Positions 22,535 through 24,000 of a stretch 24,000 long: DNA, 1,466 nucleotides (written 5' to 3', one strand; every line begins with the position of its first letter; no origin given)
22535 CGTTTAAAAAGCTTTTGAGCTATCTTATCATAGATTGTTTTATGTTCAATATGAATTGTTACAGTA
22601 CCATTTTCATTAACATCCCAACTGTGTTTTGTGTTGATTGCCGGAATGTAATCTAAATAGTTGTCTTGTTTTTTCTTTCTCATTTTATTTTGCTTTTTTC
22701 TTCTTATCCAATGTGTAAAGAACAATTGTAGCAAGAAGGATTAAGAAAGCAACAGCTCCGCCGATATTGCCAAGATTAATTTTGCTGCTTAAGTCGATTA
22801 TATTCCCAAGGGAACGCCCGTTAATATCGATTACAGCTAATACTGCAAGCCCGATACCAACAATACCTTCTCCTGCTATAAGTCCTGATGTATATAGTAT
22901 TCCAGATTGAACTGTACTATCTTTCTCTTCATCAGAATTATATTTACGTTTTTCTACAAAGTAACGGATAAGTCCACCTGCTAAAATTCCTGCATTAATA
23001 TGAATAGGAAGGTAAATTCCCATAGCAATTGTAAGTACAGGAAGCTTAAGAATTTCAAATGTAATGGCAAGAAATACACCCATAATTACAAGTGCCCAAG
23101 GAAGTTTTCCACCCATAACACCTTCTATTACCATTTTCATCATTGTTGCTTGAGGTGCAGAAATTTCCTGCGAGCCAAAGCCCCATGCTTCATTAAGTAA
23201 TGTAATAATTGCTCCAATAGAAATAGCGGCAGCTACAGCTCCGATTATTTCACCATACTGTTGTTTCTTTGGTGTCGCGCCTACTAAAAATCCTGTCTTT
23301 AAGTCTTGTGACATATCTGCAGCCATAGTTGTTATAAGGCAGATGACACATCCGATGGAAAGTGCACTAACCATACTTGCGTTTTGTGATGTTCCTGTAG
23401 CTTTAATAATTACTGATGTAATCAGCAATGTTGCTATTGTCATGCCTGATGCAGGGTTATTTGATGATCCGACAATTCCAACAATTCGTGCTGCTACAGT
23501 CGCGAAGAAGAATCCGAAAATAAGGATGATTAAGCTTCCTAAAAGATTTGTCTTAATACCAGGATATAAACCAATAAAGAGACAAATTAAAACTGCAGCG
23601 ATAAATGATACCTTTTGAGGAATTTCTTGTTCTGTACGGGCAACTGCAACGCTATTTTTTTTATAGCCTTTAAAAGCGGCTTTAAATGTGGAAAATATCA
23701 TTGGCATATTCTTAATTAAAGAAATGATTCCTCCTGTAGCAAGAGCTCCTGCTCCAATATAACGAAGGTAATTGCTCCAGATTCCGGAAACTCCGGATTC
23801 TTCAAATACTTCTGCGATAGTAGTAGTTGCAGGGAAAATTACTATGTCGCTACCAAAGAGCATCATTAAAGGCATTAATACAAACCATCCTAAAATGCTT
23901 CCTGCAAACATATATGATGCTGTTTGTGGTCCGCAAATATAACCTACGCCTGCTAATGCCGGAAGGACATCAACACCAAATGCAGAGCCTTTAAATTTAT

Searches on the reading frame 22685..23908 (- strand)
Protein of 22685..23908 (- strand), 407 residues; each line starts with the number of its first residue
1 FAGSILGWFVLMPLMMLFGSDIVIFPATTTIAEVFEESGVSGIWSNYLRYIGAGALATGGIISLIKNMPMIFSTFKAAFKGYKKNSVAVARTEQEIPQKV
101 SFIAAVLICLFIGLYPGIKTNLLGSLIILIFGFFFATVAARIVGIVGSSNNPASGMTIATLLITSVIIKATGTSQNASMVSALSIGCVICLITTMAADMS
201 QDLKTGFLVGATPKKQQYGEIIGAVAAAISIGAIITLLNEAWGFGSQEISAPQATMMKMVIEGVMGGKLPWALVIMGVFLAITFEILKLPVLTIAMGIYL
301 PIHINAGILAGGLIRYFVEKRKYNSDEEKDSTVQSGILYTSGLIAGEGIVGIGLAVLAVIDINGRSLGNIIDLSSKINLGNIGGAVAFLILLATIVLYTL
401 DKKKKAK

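Call 63: search_protein_families(library=ncbifam, proteins=[window:22685-23908:-], max_evalue=0.001)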
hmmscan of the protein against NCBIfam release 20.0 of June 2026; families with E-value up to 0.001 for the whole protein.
window:22685-23908:- (407 aa): 2 families
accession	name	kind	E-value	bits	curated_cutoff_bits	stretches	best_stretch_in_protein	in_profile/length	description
TIGR00733.1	TIGR00733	equivalog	2.9e-58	197.8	182.5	1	6-358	203-588/589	OPT family oligopeptide transporter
TIGR00728.1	OPT_sfam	superfamily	5.7e-26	91.3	128.35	1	101-354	388-653/659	OPT family oligopeptide transporter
